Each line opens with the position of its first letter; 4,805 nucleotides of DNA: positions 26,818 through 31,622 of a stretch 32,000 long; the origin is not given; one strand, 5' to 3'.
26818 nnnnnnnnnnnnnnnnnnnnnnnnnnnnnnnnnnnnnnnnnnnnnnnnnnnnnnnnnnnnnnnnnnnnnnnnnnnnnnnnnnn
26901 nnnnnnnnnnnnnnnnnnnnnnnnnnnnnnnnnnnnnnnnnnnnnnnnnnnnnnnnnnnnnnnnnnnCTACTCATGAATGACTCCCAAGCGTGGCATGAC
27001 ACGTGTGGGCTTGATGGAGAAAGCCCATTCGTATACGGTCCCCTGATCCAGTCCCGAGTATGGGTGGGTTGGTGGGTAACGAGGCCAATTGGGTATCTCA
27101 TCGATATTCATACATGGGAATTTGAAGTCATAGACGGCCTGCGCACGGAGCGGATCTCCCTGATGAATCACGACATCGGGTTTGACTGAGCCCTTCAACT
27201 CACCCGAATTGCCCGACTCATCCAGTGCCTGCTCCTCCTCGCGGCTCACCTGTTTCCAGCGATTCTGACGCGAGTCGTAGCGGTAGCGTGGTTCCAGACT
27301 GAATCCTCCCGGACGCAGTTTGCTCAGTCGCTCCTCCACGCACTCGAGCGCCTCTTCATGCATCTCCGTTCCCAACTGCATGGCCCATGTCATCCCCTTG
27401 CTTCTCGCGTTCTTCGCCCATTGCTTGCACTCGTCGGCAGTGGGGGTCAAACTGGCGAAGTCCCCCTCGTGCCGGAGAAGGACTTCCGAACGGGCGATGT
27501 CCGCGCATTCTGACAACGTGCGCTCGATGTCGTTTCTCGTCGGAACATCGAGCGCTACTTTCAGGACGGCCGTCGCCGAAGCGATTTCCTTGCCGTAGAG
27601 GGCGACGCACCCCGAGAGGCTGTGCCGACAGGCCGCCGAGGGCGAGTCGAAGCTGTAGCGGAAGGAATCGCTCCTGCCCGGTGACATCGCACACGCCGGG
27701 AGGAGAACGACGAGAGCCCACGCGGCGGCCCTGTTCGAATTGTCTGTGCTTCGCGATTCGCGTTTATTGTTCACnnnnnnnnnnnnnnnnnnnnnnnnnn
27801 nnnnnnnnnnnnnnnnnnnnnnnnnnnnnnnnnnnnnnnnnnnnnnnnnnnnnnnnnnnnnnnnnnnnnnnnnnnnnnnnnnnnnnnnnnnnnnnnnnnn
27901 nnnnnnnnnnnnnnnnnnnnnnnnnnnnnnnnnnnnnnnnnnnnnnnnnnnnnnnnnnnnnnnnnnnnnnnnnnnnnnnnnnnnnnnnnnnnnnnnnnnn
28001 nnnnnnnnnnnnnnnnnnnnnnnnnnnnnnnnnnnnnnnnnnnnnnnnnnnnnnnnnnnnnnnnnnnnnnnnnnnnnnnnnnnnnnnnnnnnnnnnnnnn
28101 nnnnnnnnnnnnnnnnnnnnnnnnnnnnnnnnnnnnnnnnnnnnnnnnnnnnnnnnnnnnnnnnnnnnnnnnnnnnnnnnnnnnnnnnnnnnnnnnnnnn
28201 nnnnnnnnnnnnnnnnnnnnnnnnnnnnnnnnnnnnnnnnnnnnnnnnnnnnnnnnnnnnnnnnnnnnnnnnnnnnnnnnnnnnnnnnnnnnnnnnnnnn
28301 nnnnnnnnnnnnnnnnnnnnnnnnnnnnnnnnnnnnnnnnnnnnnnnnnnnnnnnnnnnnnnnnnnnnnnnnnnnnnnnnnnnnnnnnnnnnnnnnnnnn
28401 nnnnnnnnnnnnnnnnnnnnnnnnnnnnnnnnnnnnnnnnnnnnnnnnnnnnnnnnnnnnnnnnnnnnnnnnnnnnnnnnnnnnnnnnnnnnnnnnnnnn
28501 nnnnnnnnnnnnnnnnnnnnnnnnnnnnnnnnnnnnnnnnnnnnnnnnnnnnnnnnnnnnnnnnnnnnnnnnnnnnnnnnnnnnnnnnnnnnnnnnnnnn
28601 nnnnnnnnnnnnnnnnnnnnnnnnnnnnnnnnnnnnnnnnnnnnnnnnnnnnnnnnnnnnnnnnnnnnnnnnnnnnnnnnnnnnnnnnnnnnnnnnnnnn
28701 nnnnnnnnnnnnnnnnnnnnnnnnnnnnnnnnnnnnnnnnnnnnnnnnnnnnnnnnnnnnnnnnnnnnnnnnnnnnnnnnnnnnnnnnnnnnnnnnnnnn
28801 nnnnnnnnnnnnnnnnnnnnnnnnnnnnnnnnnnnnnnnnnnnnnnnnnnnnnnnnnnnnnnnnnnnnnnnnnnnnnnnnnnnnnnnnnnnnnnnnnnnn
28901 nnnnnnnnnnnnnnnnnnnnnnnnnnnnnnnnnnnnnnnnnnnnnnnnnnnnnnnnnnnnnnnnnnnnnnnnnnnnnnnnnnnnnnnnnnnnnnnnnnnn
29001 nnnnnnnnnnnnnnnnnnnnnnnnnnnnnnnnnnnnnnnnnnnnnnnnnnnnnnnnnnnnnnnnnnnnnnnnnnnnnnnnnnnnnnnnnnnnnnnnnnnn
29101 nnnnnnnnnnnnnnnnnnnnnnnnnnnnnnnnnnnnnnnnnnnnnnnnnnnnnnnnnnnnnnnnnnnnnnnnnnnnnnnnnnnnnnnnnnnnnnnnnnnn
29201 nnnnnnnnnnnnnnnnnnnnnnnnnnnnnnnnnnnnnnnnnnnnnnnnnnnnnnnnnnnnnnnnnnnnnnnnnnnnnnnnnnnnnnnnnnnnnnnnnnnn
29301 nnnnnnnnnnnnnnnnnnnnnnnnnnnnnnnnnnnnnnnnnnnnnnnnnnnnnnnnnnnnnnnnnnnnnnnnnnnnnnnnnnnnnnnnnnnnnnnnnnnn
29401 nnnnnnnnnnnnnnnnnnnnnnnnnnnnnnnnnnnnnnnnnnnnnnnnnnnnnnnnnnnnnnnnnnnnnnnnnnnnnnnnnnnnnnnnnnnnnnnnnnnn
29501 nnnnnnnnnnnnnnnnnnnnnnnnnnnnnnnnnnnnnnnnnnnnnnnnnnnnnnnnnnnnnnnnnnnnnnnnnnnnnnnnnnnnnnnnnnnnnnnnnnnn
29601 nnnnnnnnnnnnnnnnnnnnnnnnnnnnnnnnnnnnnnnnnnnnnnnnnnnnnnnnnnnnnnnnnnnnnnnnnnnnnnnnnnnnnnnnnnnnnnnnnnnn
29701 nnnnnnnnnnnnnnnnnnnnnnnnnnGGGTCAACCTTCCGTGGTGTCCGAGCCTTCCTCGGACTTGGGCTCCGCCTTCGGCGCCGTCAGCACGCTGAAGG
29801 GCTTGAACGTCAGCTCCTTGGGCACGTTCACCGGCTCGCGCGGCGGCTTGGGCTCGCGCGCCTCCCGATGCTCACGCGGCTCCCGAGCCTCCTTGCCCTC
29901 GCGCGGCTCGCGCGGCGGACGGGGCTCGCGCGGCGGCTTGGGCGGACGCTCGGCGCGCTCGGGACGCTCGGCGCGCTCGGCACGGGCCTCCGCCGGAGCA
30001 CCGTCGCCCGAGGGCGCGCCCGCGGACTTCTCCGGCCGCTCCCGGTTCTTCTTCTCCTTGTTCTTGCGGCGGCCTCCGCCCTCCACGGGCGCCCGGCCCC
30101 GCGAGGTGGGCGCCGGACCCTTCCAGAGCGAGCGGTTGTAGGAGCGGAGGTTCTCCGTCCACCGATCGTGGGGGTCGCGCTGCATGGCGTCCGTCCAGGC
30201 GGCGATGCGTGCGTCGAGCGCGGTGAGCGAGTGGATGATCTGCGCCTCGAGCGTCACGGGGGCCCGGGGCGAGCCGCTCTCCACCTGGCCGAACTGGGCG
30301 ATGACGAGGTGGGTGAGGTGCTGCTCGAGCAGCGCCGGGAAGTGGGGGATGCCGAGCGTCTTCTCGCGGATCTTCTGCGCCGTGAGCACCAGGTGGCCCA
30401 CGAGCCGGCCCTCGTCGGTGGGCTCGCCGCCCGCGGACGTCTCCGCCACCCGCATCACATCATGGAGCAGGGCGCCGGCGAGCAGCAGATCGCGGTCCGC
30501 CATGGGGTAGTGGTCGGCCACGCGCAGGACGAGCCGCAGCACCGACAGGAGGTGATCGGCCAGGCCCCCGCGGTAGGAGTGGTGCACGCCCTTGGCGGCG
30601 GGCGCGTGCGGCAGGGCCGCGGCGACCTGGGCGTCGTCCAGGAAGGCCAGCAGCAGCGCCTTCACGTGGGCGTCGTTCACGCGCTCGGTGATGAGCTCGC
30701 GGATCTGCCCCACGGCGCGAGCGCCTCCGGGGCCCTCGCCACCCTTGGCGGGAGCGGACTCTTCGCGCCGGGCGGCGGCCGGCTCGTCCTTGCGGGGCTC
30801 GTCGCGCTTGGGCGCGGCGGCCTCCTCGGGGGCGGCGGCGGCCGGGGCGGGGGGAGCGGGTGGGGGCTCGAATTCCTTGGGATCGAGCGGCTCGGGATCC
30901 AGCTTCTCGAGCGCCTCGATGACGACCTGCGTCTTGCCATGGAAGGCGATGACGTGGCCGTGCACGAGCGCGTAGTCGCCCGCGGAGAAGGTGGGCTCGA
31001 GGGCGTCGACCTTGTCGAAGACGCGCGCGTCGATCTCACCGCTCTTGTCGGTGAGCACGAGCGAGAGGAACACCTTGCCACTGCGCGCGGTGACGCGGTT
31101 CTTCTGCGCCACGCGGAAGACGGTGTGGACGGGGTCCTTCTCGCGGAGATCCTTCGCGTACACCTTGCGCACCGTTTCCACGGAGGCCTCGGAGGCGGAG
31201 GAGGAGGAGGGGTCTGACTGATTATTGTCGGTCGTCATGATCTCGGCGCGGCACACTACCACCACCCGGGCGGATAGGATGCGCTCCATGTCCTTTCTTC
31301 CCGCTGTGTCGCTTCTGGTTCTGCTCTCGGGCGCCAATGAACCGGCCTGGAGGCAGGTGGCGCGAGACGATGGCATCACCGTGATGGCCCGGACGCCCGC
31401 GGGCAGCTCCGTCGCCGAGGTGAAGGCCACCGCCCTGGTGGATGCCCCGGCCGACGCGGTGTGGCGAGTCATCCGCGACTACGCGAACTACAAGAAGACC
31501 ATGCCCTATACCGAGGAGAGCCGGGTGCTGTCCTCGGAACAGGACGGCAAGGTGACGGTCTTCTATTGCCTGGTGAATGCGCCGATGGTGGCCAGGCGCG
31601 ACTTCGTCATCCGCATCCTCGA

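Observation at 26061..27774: Lipoprotein PD-(D/E)xK toxin plus DUF3396-like immunity pair, translationally welded to a signalling gene (SitA/SitI-like outer-membrane-exchange toxin candidate)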

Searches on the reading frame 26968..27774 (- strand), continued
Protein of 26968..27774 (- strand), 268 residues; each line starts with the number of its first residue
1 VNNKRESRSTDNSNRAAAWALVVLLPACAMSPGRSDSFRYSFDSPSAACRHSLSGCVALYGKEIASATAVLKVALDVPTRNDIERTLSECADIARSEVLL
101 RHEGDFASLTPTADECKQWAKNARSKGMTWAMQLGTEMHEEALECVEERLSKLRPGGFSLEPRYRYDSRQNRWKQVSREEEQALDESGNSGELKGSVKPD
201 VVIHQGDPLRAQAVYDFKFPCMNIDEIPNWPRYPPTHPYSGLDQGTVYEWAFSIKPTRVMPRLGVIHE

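Call 65: search_solved_structures(query=L003:5001-5960:+, max_evalue=10, show_alignments=2)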
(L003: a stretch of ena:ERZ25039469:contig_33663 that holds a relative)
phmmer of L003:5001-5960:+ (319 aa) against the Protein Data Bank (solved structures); distinct sequences matched with E-value up to 10: 2.
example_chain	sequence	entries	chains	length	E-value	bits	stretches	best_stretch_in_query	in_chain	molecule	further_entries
8qjc_A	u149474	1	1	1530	3.7e-08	36.1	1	24-128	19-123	T6SS-associated Rhs core and toxin domain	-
8pp7_K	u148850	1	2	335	5.6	9.2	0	25-79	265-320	Polycomb complex protein BMI-1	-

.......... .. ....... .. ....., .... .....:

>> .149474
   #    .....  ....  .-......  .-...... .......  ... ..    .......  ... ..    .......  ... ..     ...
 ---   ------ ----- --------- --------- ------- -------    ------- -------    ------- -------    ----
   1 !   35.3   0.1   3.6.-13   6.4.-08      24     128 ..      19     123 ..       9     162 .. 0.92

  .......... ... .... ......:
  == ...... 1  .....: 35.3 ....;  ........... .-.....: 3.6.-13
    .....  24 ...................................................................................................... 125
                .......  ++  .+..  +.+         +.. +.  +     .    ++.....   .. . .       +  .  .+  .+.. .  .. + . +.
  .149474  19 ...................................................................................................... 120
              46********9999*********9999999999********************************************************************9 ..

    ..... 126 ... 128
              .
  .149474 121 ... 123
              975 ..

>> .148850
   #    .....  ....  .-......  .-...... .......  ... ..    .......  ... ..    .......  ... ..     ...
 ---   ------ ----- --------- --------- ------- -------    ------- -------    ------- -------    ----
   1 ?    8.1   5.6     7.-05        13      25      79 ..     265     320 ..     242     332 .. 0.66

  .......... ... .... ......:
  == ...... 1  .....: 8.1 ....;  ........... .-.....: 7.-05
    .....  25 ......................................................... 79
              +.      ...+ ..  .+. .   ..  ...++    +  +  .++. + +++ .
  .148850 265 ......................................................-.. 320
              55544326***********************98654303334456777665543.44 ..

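Call 86: search_protein_families(library=phrogs, proteins=[window:26968-27774:-, L029:6992-7843:+], max_evalue=1)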
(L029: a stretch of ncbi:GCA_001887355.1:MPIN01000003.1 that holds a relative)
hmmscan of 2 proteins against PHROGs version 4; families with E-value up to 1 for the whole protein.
window:26968-27774:- (268 aa): 1 family
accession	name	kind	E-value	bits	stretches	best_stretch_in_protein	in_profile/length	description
phrog_38866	-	unknown function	0.046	15.1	1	46-101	89-145/167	-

L029:6992-7843:+ (283 aa): 3 families
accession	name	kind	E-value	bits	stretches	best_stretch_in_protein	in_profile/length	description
phrog_1967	-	DNA, RNA and nucleotide metabolism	1.8e-05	24.5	1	164-251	123-207/776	DNA helicase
phrog_16361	-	unknown function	0.24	11.7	1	198-252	169-224/313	-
phrog_979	-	head and packaging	0.46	10.1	1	141-242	96-197/642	terminase large subunit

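Call 87: search_protein_families(library=padloc, proteins=[window:26968-27774:-, L029:6992-7843:+], max_evalue=1)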
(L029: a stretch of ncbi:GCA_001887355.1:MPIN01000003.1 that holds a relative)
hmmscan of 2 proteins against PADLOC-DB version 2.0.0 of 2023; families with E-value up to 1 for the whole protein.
window:26968-27774:- (268 aa): 3 families
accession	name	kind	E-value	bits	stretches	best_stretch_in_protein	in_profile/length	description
PDLC04510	PDC-M20A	-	1e-85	285.6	1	16-266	6-266/267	-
PDLC04511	PDC-M20A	-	4.2e-76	253.8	1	22-266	4-252/253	-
PDLC04509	PDC-M20A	-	5.4e-43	145.1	1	66-265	15-211/213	-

L029:6992-7843:+ (283 aa): 5 families
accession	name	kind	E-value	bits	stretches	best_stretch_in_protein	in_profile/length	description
PDLC03002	Helicase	-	5.8e-65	217.8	1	4-255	2-249/707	-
PDLC01087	C3a187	-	4e-06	23.9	1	190-237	190-237/559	NERD+UvrD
PDLC00114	GajB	-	0.021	11.4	1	190-250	1-63/635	UrvD helicase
PDLC00147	GajB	-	0.036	10.9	1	199-240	29-70/637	UrvD helicase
PDLC04350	PDC-M03B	-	0.049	10.9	1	187-259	70-140/280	-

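Call 88: find_encoding_contigs(protein=P0139, flank=4000, max_places=2)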
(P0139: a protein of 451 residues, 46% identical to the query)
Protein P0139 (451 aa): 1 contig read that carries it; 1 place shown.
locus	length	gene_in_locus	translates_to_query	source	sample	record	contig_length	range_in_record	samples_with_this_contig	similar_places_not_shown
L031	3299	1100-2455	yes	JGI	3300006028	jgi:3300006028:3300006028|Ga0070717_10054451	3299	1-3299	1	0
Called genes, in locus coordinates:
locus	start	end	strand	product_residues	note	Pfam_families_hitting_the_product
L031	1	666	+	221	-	?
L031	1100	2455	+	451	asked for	PF09533:DUF2380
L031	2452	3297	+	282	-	?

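Call 89: find_encoding_contigs(protein=P0157, flank=4000, max_places=2)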
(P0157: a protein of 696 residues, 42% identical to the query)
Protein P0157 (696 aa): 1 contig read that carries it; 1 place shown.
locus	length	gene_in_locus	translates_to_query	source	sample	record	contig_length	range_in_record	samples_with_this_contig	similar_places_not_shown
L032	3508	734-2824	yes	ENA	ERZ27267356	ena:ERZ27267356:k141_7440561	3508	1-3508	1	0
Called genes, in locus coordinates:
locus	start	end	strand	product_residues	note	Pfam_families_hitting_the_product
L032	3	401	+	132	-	?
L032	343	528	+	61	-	-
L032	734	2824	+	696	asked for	-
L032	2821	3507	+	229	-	?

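Call 97: search_protein_families(library=padloc, proteins=[L002:1135-4977:+, L002:6749-10651:-, L001:4083-4844:+], max_evalue=0.001)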
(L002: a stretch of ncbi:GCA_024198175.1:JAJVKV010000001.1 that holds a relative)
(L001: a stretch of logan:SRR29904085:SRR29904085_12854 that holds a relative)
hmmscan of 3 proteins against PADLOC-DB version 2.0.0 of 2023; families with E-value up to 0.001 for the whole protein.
L002:1135-4977:+ (1280 aa): 21 families
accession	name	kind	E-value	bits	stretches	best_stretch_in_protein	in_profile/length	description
PDLC03659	mREase_IV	-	2e-99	331.8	1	147-742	44-637/945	Type IV methyl-directed restriction enzyme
PDLC03658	mREase_IV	-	8.1e-71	236.9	1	157-676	58-562/953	Type IV methyl-directed restriction enzyme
PDLC02707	PbeA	-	1.5e-32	111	2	550-672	506-630/672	PbeA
PDLC02704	PbeA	-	9.8e-25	85.1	2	550-672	513-644/682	PbeA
PDLC03047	REase_I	-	1.1e-18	64.4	2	333-531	345-547/1107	Type I restriction enzyme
PDLC03049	REase_I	-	2e-17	60.5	1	330-519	166-358/807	Type I restriction enzyme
PDLC02705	PbeA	-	1.8e-16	57.4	1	565-672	525-633/691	PbeA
PDLC02706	PbeA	-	3.2e-13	47.1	1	592-672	593-672/722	PbeA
PDLC02703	PbeA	-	2.7e-11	40.8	1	450-673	369-615/626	PbeA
PDLC00441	ThsC2|ThsC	-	2.9e-09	34.9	1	32-102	47-117/148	HIT family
PDLC02503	BrxHI|BrxHII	-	3.9e-09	33.4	1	563-667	246-350/698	BrxHI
PDLC03597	REase_MTase_IIG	-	6e-09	32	1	621-669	557-605/1646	Type IIG restriction enzyme-methyltransferase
PDLC02864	DpdF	-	1.9e-08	31.6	1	550-664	219-331/610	DpdF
PDLC03928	PsyrT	-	2e-08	31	1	549-661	226-337/689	-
PDLC02870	DpdF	-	9.7e-08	28.9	1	563-667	224-328/534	DpdF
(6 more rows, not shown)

L002:6749-10651:- (1300 aa): 34 families (the best 25 are shown)
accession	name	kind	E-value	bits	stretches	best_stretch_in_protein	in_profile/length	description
PDLC02849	DpdE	-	0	1217.9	1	454-1294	13-854/857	DpdE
PDLC02850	DpdE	-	1.7e-271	902.1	1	12-1294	2-1263/1282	DpdE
PDLC02848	DpdE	-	4.7e-179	595.2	1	489-1167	3-688/856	DpdE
PDLC02845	DpdE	-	1.3e-144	481.6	1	612-1291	625-1291/1293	DpdE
PDLC02842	DpdE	-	3.4e-133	443.6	1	816-1282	676-1162/1176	DpdE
PDLC00633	ZorD1|ZorD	-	1.1e-114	382.5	1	723-1272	321-884/908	"SWI2/SNF2 helicase, Mrr-like nuclease"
PDLC02851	DpdE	-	1.4e-113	378.7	1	722-1273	475-1035/1055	DpdE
PDLC00629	ZorD1|ZorD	-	2.3e-102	341.6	1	825-1246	467-922/1012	"SWI2/SNF2 helicase, Mrr-like nuclease"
PDLC00634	ZorD1|ZorD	-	1.4e-90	302.5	2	935-1246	615-934/1208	"SWI2/SNF2 helicase, Mrr-like nuclease"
PDLC00632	ZorD1|ZorD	-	7.2e-89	297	2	933-1276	717-1083/1101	"SWI2/SNF2 helicase, Mrr-like nuclease"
PDLC00631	ZorD1|ZorD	-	3e-83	278.3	1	835-1273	434-910/1071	"SWI2/SNF2 helicase, Mrr-like nuclease"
PDLC00628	ZorD1|ZorD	-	1.2e-62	209.9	1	824-1247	496-941/1171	"SWI2/SNF2 helicase, Mrr-like nuclease"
PDLC02854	DpdE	-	6.7e-59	197.7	2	934-1275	704-1064/1083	DpdE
PDLC00627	ZorD1|ZorD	-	1.7e-56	189.8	2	948-1245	623-957/1006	"SWI2/SNF2 helicase, Mrr-like nuclease"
PDLC02852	DpdE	-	2.8e-44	149.3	1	835-1285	460-868/905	DpdE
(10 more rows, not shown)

L001:4083-4844:+ (253 aa): 0 families

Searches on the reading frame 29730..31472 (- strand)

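Call 3: search_protein_families(library=pfam, proteins=[window:29730-31472:-], max_evalue=1)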
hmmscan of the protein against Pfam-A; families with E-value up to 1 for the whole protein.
window:29730-31472:- (580 aa): 4 families
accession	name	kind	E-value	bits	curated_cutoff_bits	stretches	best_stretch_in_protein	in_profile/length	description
PF01966.28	HD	-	2.6e-08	34.6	22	1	305-414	2-108/116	HD domain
PF01336.31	tRNA_anti-codon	-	2.9e-08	34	27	1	125-191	11-75/75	OB-fold nucleic acid binding domain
PF07514.17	TraI_2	-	0.003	17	23.9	1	283-322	45-84/324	Putative helicase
PF16100.11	RMI2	-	0.13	12.5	29.4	1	134-187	55-108/132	RecQ-mediated genome instability protein 2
